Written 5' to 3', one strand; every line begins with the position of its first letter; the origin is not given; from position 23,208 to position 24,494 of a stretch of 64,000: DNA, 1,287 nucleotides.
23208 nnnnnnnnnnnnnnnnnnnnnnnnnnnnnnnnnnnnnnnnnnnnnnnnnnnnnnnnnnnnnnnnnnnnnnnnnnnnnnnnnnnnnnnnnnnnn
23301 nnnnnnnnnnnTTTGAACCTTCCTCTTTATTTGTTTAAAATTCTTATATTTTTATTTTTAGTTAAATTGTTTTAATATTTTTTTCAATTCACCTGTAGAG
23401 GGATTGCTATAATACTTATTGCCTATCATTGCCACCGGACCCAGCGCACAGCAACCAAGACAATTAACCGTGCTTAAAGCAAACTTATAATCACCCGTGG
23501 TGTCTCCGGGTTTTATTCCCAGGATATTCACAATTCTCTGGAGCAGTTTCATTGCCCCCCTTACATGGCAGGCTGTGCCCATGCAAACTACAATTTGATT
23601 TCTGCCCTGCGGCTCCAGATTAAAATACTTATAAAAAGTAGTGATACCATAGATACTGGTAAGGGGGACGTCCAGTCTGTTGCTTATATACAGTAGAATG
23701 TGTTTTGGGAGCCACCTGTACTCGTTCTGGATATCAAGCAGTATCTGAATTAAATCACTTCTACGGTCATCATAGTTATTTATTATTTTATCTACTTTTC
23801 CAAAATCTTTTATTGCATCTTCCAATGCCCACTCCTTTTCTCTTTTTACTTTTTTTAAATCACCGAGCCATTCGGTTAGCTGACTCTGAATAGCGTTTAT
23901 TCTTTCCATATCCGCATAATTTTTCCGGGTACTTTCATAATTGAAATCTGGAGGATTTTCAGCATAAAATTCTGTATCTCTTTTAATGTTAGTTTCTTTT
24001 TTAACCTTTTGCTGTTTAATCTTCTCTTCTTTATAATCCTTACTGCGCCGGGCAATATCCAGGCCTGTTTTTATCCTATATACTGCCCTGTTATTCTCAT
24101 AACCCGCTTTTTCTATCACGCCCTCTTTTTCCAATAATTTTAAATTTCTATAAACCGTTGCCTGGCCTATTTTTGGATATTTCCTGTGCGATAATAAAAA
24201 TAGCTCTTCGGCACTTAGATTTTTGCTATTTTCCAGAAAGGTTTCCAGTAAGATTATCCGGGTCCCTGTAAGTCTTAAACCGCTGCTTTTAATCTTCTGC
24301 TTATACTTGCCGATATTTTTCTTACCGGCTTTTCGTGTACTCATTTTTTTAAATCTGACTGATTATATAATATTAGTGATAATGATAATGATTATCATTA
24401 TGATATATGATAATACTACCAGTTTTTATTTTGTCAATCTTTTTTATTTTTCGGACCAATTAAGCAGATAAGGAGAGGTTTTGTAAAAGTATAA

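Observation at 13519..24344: Two NuoE/NuoF sets flanking one formate dehydrogenase: candidate electron-bifurcating FDH with a hydrogenase-less NuoEFG-like module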

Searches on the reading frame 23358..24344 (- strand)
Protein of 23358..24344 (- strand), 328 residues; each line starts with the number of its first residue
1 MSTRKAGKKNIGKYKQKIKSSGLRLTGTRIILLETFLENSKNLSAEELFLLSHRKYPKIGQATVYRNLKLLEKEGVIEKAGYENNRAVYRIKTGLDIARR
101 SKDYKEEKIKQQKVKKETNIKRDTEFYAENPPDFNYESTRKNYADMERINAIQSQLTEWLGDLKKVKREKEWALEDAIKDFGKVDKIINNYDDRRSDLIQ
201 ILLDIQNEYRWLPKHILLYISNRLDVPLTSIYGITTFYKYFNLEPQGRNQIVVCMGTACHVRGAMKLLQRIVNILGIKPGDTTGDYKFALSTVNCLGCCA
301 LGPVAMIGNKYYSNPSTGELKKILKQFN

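Call 4: search_protein_families(library=pfam, proteins=[window:23358-24344:-], max_evalue=0.001)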
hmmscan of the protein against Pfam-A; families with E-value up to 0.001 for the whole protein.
window:23358-24344:- (328 aa): 2 families
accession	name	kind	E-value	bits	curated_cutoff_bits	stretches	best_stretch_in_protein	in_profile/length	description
PF01257.25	2Fe-2S_thioredx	-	1.3e-46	158.5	24.8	1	184-327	1-144/145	Thioredoxin-like [2Fe-2S] ferredoxin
PF01475.25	FUR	-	1e-13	51.9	23.1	1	21-93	2-75/121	Ferric uptake regulator family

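Call 5: search_protein_families(library=ncbifam, proteins=[window:23358-24344:-], max_evalue=0.001)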
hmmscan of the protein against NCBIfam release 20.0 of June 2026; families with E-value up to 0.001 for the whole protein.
window:23358-24344:- (328 aa): 16 families
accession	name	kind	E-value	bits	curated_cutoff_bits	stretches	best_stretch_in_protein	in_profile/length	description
NF005747.0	PRK07571.1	equivalog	1.2e-38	132.5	224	1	176-310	17-151/173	bidirectional hydrogenase complex protein HoxE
TIGR01958.1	nuoE_fam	subfamily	1.4e-37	129.1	142.4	1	183-327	1-147/148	NADH-quinone oxidoreductase subunit NuoE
NF005722.0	PRK07539.1-2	equivalog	6.6e-37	127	141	1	183-326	12-155/157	NADH-quinone oxidoreductase subunit NuoE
NF005725.0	PRK07539.1-5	equivalog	5.5e-32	110.8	220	1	179-327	20-171/174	NADH-quinone oxidoreductase subunit NuoE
NF004638.0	PRK05988.1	equivalog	9.6e-28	97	198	1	180-326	10-156/159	formate dehydrogenase subunit gamma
NF005724.0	PRK07539.1-4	equivalog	8.2e-24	84.7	280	1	184-327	26-172/240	NADH-quinone oxidoreductase subunit NuoE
NF005721.0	PRK07539.1-1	equivalog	7.3e-23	81.3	308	1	183-324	33-174/292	NADH-quinone oxidoreductase subunit NuoE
NF005723.0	PRK07539.1-3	equivalog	9.7e-23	80.8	226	1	182-314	8-143/158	NADH-quinone oxidoreductase subunit NuoE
NF009040.0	PRK12373.1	equivalog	1.1e-18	68.1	514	1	186-327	25-169/400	NADH-quinone oxidoreductase subunit E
NF051892.1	TransRegFurBacil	equivalog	3e-14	53.3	220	1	9-93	3-88/149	ferric iron uptake transcriptional regulator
NF047462.1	FUR_perox_PerRA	exception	2.2e-08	34.7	200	1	11-80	5-74/142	peroxide-responsive transcriptional repressor PerRA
NF006999.0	PRK09462.1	equivalog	5.8e-08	32.4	146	1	15-92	5-83/148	ferric iron uptake transcriptional regulator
NF052545.1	TransRegPerRClab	equivalog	1.4e-05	25.1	180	1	16-85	6-75/138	transcriptional regulator PerR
NF045677.1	FeRespRegIrr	equivalog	1.9e-05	24.7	170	1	16-89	2-76/127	Fur family transcriptional regulator Irr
NF045678.1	TransRegIrrA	equivalog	3e-05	23.9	150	1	11-89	6-85/138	iron response transcriptional regulator IrrA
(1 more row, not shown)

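Call 16: find_homologous_proteins(query=window:23358-24344:-)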
Query window:23358-24344:- (328 aa): 671 proteins with E <= 0.001 among 2852 candidates; the best 120 are listed.
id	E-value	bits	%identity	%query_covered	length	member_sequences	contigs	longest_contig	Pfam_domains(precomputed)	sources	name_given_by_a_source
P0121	2.1e-216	735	100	100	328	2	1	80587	PF01475.26,PF01257.26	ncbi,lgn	-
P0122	1.6e-184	630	86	100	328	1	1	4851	PF01475.26,PF01257.26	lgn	-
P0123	2.0e-173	594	80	100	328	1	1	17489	PF01475.26,PF01257.26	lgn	-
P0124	1.3e-157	542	76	98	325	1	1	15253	PF01475.26,PF01257.26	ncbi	-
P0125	1.2e-155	536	73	100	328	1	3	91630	PF01475.26,PF01257.26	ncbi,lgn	-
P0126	2.3e-155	535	74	100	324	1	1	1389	PF01475.26,PF01257.26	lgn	-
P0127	8.3e-149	513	75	91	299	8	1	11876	PF01475.26,PF01257.26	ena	-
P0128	4.9e-146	504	70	99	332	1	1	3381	PF01475.26,PF01257.26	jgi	-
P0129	5.4e-140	484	67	97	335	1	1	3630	PF01475.26,PF01257.26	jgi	-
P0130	8.1e-137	474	65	100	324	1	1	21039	PF01475.26,PF01257.26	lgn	-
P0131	1.4e-135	470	65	98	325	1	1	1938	PF01475.26,PF01257.26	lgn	-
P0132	3.2e-134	465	63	98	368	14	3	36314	PF01475.26,PF01257.26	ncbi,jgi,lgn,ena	jgi:NADH-quinone oxidoreductase subunit E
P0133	3.2e-134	465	60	99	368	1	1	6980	PF01475.26,PF01257.26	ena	-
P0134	2.5e-133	462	65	98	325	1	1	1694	PF01475.26,PF01257.26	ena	-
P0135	4.8e-133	461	64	98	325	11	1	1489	PF01475.26,PF01257.26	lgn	-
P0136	4.9e-133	461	59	99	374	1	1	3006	PF01475.26,PF01257.26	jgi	jgi:NADH-quinone oxidoreductase subunit E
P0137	1.3e-132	460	63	98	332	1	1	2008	PF01475.26,PF01257.26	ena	-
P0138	1.4e-131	456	65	97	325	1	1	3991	PF01475.26,PF01257.26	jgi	-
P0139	2.1e-131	456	64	98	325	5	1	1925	PF01475.26,PF01257.26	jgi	-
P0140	4.2e-131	455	63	99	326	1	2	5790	PF01475.26,PF01257.26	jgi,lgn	jgi:NADH-quinone oxidoreductase subunit E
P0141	4.6e-131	455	64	99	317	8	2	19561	PF01475.26,PF01257.26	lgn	-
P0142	5.7e-131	455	65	99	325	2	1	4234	PF01475.26,PF01257.26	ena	-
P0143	1.9e-129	450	63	98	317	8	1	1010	PF01475.26,PF01257.26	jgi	jgi:NADH-quinone oxidoreductase subunit E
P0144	7.7e-129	448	61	98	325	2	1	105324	PF01475.26,PF01257.26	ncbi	-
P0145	3.8e-128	445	63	99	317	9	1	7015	PF01475.26,PF01257.26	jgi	-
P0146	7.1e-128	444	64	97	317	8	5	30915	PF01475.26,PF01257.26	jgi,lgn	-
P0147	3.4e-127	442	62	99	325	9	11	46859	PF01475.26,PF01257.26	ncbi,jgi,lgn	-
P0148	8.5e-127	441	62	99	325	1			PF01475.26,PF01257.26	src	-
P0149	2.7e-126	439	62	98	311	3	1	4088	PF01475.26,PF01257.26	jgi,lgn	-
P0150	1.5e-125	437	61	98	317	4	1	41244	PF01475.26,PF01257.26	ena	-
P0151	4.5e-125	435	62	98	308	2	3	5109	PF01475.26,PF01257.26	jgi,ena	-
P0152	1.8e-123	430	61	99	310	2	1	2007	PF01475.26,PF01257.26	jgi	jgi:NADH-quinone oxidoreductase subunit E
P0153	4.1e-122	425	61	98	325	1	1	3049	PF01475.26,PF01257.26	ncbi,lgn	-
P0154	6.7e-121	421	59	98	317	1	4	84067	PF01475.26,PF01257.26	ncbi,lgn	-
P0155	4.8e-120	419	59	99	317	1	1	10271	PF01475.26,PF01257.26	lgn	-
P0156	7.3e-120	418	61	98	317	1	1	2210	PF01475.26,PF01257.26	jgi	jgi:NADH-quinone oxidoreductase subunit E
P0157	3.4e-117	409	57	99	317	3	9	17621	PF01475.26,PF01257.26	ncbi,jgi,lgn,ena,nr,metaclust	ncbi:MAG: hypothetical protein COT09_03825 [Candidatus Hydromicrobium americanum]|nr:MAG: hypothetic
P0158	2.8e-116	406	58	99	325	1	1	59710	PF01475.26,PF01257.26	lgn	-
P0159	1.1e-113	398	57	99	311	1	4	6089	PF01475.26,PF01257.26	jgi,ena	-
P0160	4.2e-107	376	53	95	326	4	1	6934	PF01475.26,PF01257.26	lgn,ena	-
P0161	3.6e-105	370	54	95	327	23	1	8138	PF01475.26,PF01257.26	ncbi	-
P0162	8.7e-103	362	54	95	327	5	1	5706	PF01475.26,PF01257.26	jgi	jgi:NADH-quinone oxidoreductase subunit E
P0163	2.6e-102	360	54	94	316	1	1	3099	PF01475.26,PF01257.26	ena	-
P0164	3.9e-102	360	53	94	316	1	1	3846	PF01475.26,PF01257.26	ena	-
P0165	6.1e-102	359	53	94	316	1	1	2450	PF01475.26,PF01257.26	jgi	-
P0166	9.2e-102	359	53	94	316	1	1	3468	PF01475.26,PF01257.26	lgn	-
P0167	1.0e-101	358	52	98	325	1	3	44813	PF01475.26,PF01257.26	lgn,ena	-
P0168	1.0e-101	358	53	94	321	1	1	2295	PF01475.26,PF01257.26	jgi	-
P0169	1.1e-101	358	53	94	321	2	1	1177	PF01475.26,PF01257.26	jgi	-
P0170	1.2e-101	358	53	94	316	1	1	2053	PF01475.26,PF01257.26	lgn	-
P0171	1.3e-101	358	53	98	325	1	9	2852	PF01475.26,PF01257.26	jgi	jgi:NADH-quinone oxidoreductase subunit E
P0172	1.5e-101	358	53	94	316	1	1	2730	PF01475.26,PF01257.26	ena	-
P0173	1.9e-101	358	53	94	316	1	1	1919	PF01475.26,PF01257.26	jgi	-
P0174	1.9e-101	358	53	94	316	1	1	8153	PF01475.26,PF01257.26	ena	-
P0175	2.0e-101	357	53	94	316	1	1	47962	PF01475.26,PF01257.26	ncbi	-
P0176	2.7e-101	357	53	94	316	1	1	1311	PF01475.26,PF01257.26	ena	-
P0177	4.9e-101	356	53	94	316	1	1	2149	PF01475.26,PF01257.26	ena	-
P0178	5.5e-101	356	53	94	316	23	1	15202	PF01475.26,PF01257.26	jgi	jgi:NADH-quinone oxidoreductase subunit E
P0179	8.2e-101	355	53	94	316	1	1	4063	PF01475.26,PF01257.26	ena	-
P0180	8.6e-101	355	53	94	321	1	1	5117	PF01475.26,PF01257.26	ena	-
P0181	9.1e-101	355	53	94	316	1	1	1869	PF01475.26,PF01257.26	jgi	-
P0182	1.1e-100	355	53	94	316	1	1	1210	PF01475.26,PF01257.26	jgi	-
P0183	1.3e-100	355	53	94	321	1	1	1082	PF01475.26,PF01257.26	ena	-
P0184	1.3e-100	355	51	95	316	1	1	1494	PF01475.26,PF01257.26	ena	-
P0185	2.5e-100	354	52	94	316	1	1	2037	PF01475.26,PF01257.26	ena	-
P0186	2.1e-99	351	53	94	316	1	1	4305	PF01475.26,PF01257.26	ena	-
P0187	3.0e-99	350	50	96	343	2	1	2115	PF01475.26,PF01257.26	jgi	-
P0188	4.9e-99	350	49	96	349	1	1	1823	PF01475.26,PF01257.26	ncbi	-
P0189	4.0e-98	347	49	96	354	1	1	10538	PF01475.26,PF01257.26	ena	-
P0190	5.8e-98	346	52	100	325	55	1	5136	PF01475.26,PF01257.26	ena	-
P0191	1.0e-97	345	52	97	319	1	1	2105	PF01475.26,PF01257.26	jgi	jgi:NADH-quinone oxidoreductase subunit E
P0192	1.6e-97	345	53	98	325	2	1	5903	PF01475.26,PF01257.26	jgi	jgi:NADH-quinone oxidoreductase subunit E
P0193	2.5e-97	344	53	97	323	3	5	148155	PF01475.26,PF01257.26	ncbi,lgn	-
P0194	3.6e-97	343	50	94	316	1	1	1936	PF01475.26,PF01257.26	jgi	jgi:NADH-quinone oxidoreductase subunit E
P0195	1.1e-96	342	48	98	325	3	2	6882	PF01475.26,PF01257.26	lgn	-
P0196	2.3e-96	341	48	96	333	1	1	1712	PF01475.26,PF01257.26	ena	-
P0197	2.7e-96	341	50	97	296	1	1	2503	PF01475.26,PF01257.26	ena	-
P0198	3.4e-96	340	50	95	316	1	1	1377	PF01475.26,PF01257.26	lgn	-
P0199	9.0e-96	339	50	95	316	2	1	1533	PF01475.26,PF01257.26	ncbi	ncbi:MAG: NAD(P)H-dependent oxidoreductase subunit E [Nitrososphaeraceae archaeon]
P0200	9.2e-96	339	48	97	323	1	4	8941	PF01475.26,PF01257.26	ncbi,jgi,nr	ncbi:MAG: hypothetical protein FJW61_03070 [Actinobacteria bacterium]|nr:hypothetical protein [Actin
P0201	1.0e-95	339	49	95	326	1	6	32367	PF01475.26,PF01257.26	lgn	-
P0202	1.1e-95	339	48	97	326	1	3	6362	PF01475.26,PF01257.26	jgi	-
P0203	1.7e-95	338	52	95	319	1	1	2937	PF01475.26,PF01257.26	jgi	jgi:NADH-quinone oxidoreductase subunit E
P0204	1.9e-95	338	50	96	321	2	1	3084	PF01475.26,PF01257.26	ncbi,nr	ncbi:MAG: NAD(P)H-dependent oxidoreductase subunit E [Actinobacteria bacterium]|nr:NAD(P)H-dependent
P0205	2.0e-95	338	50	96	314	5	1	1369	PF01475.26,PF01257.26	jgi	-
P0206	5.4e-95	336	50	99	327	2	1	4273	PF01475.26,PF01257.26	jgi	jgi:NADH-quinone oxidoreductase subunit E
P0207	7.1e-95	336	47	97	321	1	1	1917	PF01475.26,PF01257.26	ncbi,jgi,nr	ncbi:MAG: hypothetical protein FJW66_07785 [Actinobacteria bacterium]|nr:hypothetical protein [Actin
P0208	9.8e-95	335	48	97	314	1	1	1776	PF01475.26,PF01257.26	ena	-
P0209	1.1e-94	335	74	59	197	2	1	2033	PF01257.26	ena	-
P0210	1.2e-94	335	52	96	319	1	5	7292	PF01475.26,PF01257.26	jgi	jgi:NADH-quinone oxidoreductase subunit E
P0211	1.3e-94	335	52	96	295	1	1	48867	PF01475.26,PF01257.26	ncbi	ncbi:MAG: NAD(P)H-dependent oxidoreductase subunit E [Actinomycetota bacterium]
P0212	1.7e-94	335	49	96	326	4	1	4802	PF01475.26,PF01257.26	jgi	jgi:NADH-quinone oxidoreductase subunit E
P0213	2.1e-94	334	50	95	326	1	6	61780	PF01475.26,PF01257.26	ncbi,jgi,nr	ncbi:MAG: hypothetical protein FJW69_00325 [Actinobacteria bacterium]|nr:hypothetical protein [Actin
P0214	3.5e-94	334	49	96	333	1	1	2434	PF01475.26,PF01257.26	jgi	jgi:NADH-quinone oxidoreductase subunit E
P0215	3.8e-94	334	48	95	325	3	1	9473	PF01475.26,PF01257.26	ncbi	ncbi:MAG: NAD(P)H-dependent oxidoreductase subunit E [Candidatus Humimicrobiaceae bacterium]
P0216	6.1e-94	333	48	95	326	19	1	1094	PF01475.26,PF01257.26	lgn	-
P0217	7.5e-94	333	51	96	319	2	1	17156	PF01475.26,PF01257.26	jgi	jgi:NADH-quinone oxidoreductase subunit E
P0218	1.1e-93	332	50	98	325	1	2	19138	PF01475.26,PF01257.26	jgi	jgi:NADH-quinone oxidoreductase subunit E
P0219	1.6e-93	331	50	96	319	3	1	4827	PF01475.26,PF01257.26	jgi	jgi:NADH-quinone oxidoreductase subunit E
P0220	1.7e-93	331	47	97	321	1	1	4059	PF01475.26,PF01257.26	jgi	jgi:NADH-quinone oxidoreductase subunit E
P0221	1.8e-93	331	50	96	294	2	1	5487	PF01475.26,PF01257.26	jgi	-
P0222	3.3e-93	330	49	95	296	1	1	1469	PF01475.26,PF01257.26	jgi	jgi:NADH-quinone oxidoreductase subunit E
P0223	3.8e-93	330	48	95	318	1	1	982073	PF01475.26,PF01257.26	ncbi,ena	-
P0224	4.5e-93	330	48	97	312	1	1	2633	PF01475.26,PF01257.26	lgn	-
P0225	4.8e-93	330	48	97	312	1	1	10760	PF01475.26,PF01257.26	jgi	-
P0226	5.0e-93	330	49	95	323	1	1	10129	PF01475.26,PF01257.26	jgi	-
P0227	6.1e-93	330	48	97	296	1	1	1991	PF01475.26,PF01257.26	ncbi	ncbi:MAG: NAD(P)H-dependent oxidoreductase subunit E [Nitrososphaeraceae archaeon]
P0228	7.0e-93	329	48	97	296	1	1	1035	PF01475.26,PF01257.26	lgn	-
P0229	1.3e-92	328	47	97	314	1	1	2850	PF01475.26,PF01257.26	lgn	-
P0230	1.4e-92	328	47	95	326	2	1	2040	PF01475.26,PF01257.26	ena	-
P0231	1.5e-92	328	47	97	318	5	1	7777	PF01475.26,PF01257.26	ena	-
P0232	2.1e-92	328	49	95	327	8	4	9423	PF01475.26,PF01257.26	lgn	-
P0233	2.2e-92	328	47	97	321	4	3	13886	PF01475.26,PF01257.26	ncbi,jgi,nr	ncbi:MAG: hypothetical protein FJW68_05475 [Actinobacteria bacterium]|nr:hypothetical protein [Actin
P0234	2.9e-92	327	48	96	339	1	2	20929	PF01475.26,PF01257.26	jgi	-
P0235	3.3e-92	327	49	96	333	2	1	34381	PF01475.26,PF01257.26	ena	-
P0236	1.5e-91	325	50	96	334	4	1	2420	PF01475.26,PF01257.26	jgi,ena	-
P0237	1.7e-91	325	50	97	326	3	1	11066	PF01475.26,PF01257.26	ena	-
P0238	2.9e-91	324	49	95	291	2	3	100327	PF01475.26,PF01257.26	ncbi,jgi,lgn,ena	-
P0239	3.1e-91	324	52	95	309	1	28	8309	PF01475.26,PF01257.26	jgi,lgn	-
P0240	1.6e-90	322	47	96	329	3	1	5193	PF01475.26,PF01257.26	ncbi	-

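Call 25: find_related_loci(query=A1, collection=genome_contigs, flank=10000)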
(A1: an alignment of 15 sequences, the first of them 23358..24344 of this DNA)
Query A1 (328 aa) in genome_contigs; peptide patterns used: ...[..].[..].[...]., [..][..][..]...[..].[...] (x = any residue, [..] = any of these).
335 stretches matched a pattern; 252 encode a relative of the query (tblastn E <= 1e-3); the best 80 are kept; 80 distinct loci.
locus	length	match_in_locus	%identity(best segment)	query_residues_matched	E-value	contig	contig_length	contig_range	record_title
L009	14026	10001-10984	75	3-328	1e-163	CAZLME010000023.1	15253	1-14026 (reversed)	MAG TPA_asm: uncultured Actinomycetota bacterium isolate binchicken_co89_497 genome assembly, contig: NODE_7229_length_1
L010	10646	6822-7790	73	5-327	8e-162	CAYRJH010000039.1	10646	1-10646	MAG TPA_asm: uncultured Actinomycetota bacterium isolate binchicken_co364_692 genome assembly, contig: NODE_9446_length_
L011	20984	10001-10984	73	1-328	7e-161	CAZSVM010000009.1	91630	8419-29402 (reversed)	MAG TPA_asm: uncultured Actinomycetota bacterium isolate SRP323688_co1_44 genome assembly, contig: NODE_495_length_91630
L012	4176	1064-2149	60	3-327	1e-145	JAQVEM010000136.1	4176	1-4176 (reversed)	MAG: Actinomycetota bacterium isolate STE_135 NODE_68536_length_4176_cov_4.980242_Sandtown_E, whole genome shotgun seque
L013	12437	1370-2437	63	6-324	1e-141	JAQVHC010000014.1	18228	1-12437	MAG: Actinomycetota bacterium isolate STE_197 NODE_6917_length_18228_cov_6.908734_Sandtown_E, whole genome shotgun seque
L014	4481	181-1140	63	1-328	7e-139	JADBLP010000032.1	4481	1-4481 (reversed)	MAG: Actinomycetota bacterium isolate Bin4_14.8m NODE_1609_length_4481_cov_15.427248, whole genome shotgun sequence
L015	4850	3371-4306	64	10-327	2e-136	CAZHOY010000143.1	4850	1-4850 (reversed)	MAG TPA_asm: uncultured Actinomycetota bacterium isolate binchicken_co100_41 genome assembly, contig: NODE_28059_length_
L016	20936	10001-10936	63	10-327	5e-133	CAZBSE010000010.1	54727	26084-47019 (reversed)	MAG TPA_asm: uncultured Actinomycetota bacterium isolate SRP214966_co2_488 genome assembly, contig: NODE_564_length_5472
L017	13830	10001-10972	62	5-328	5e-132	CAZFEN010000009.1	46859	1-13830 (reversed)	MAG TPA_asm: uncultured Actinomycetota bacterium isolate binchicken_co228_482 genome assembly, contig: NODE_816_length_4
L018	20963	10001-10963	61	8-328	9e-131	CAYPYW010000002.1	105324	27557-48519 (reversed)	MAG TPA_asm: uncultured Actinomycetota bacterium isolate binchicken_co178_258 genome assembly, contig: NODE_380_length_1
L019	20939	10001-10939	59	8-328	9e-128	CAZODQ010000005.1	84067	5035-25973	MAG TPA_asm: uncultured Actinomycetota bacterium isolate SRP323688_co1_252 genome assembly, contig: NODE_579_length_8406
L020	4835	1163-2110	57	5-328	2e-123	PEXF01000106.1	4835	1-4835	MAG: Candidatus Hydromicrobium americanum isolate CG08_land_8_20_14_0_20_35_9 CG08_land_8_20_14_0.20_scaffold_16941_c, w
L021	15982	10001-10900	53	17-324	7e-107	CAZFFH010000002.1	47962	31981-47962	MAG TPA_asm: uncultured Actinomycetota bacterium isolate SRP178699_co1_592 genome assembly, contig: NODE_643_length_4796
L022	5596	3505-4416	52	17-328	3e-106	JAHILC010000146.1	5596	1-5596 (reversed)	MAG: Actinomycetota bacterium isolate KR13_N2.mb.106 KR13_N2.mb.106_k141_179926, whole genome shotgun sequence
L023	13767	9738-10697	53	6-328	4e-105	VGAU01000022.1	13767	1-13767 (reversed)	MAG: Actinomycetota bacterium isolate K_DeepCast_1200m_m2_204 K_DeepCast_1200m_m2_204_Ga0194110_10006419, whole genome s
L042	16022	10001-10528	51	149-324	9e-63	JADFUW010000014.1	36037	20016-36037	MAG: Chloroflexota bacterium isolate C2.bin.4 k83_1300175, whole genome shotgun sequence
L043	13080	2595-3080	57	165-326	8e-63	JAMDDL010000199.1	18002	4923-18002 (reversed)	MAG: Actinomycetota bacterium isolate FK_Sedi_B_Bin.138 NODE_11265_length_18002_cov_50.2177, whole genome shotgun sequen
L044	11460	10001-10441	62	180-326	7e-62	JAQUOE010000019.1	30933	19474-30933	MAG: Actinomycetota bacterium isolate STD1_194 NODE_2955_length_30933_cov_7.505778_Sandtown_D1, whole genome shotgun seq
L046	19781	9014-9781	43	71-326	6e-60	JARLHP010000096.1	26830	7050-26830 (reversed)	MAG: Syntrophobacteraceae bacterium isolate MAG_BA69 MetaBAT2_Bin_69_Anoxic_k141_766468, whole genome shotgun sequence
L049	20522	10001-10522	51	152-326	3e-58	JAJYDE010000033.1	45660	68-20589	MAG: Deltaproteobacteria bacterium isolate BP9.bin85 NODE_1205_length_45660_cov_1.747919, whole genome shotgun sequence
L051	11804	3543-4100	49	144-326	4e-57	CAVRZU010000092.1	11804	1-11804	MAG: uncultured delta proteobacterium isolate MFD04752.bin.2.21 genome assembly, contig: contig_162658, whole genome sho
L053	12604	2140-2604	55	168-322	7e-57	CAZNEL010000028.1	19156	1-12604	MAG TPA_asm: uncultured Dehalococcoidales bacterium isolate SRP178699_co1_635 genome assembly, contig: NODE_3484_length_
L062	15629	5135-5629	51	163-328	1e-54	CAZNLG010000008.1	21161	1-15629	MAG TPA_asm: uncultured Candidatus Bathyarchaeia archaeon isolate binchicken_co184_645 genome assembly, contig: NODE_412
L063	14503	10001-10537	48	148-326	1e-54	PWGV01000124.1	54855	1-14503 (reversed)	MAG: Halobacteroidaceae bacterium isolate T1Sed10_148 T1-Sed10-C310, whole genome shotgun sequence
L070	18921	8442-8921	53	168-327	9e-54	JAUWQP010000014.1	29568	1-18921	MAG: Chloroflexota bacterium isolate CSMAG_2505 CSMAG_2505_k141_93359_length_29568_cov_13.1939, whole genome shotgun seq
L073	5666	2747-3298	47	140-327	1e-53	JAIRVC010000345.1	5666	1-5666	MAG: Acidobacteriota bacterium isolate Ehx436_bin31 k119_1906852, whole genome shotgun sequence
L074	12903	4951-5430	50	160-323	4e-54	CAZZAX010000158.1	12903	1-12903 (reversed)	MAG TPA_asm: uncultured Pirellulales bacterium isolate SRP068000_co1_46 genome assembly, contig: NODE_8402_length_12903_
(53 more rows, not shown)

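Call 27: find_encoding_contigs(protein=P0238, flank=10000, max_places=1)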
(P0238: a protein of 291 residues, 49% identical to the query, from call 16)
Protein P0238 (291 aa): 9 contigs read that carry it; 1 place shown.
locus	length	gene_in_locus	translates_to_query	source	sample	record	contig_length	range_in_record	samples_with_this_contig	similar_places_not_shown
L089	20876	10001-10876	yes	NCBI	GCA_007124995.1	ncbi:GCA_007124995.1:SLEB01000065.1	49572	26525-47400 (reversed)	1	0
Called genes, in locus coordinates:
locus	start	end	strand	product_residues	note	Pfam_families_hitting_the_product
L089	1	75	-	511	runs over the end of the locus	PF27537:HoxH (weak), PF00374:NiFeSe_Hases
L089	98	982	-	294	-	PF01058:Oxidored_q6, PF14720:NiFe_hyd_SSU_C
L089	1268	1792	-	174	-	PF01965:DJ-1_PfpI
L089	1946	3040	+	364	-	-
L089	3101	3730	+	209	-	PF10531:SLBB, PF22461:SLBB_2 (weak), PF14520:HHH_5 (faint), PF12836:HHH_3, PF00633:HHH (weak), PF03934:T2SSK (weak)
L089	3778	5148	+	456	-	PF13567:DUF4131, PF03772:Competence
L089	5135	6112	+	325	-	PF21694:DNA_pol3_delta_C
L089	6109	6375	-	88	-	PF01649:Ribosomal_S20p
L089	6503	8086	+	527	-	PF03023:MurJ, PF01943:Polysacc_synt, PF01554:MatE (weak)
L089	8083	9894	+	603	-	PF00009:GTP_EFTU, PF00071:Ras (faint), PF22042:EF-G_D2 (weak), PF03144:GTP_EFTU_D2, PF14492:EFG_III (weak), PF00679:EFG_C, PF06421:LepA_C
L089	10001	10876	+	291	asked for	PF01475:FUR, PF01257:2Fe-2S_thioredx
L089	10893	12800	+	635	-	PF01257:2Fe-2S_thioredx, PF01512:Complex1_51K, PF10531:SLBB (weak), PF10589:NADH_4Fe-4S, PF00037:Fer4, PF12837:Fer4_6 (weak), PF12838:Fer4_7, PF13187:Fer4_9, +4 more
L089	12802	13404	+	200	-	PF13510:Fer2_4, PF00111:Fer2, PF13183:Fer4_8 (weak), PF22117:Fer4_Nqo3, PF12838:Fer4_7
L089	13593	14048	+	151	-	PF01475:FUR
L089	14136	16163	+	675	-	PF00111:Fer2, PF17650:RACo_linker, PF17651:Raco_middle, PF14574:RACo_C_ter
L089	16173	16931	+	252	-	PF01656:CbiA, PF02374:ArsA_ATPase (faint), PF13614:AAA_31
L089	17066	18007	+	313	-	PF03599:CdhD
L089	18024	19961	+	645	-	PF03063:Prismane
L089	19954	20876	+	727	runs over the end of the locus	PF18537:CODH_A_N, PF03598:CdhC, PF19436:ACS_CODH_B_C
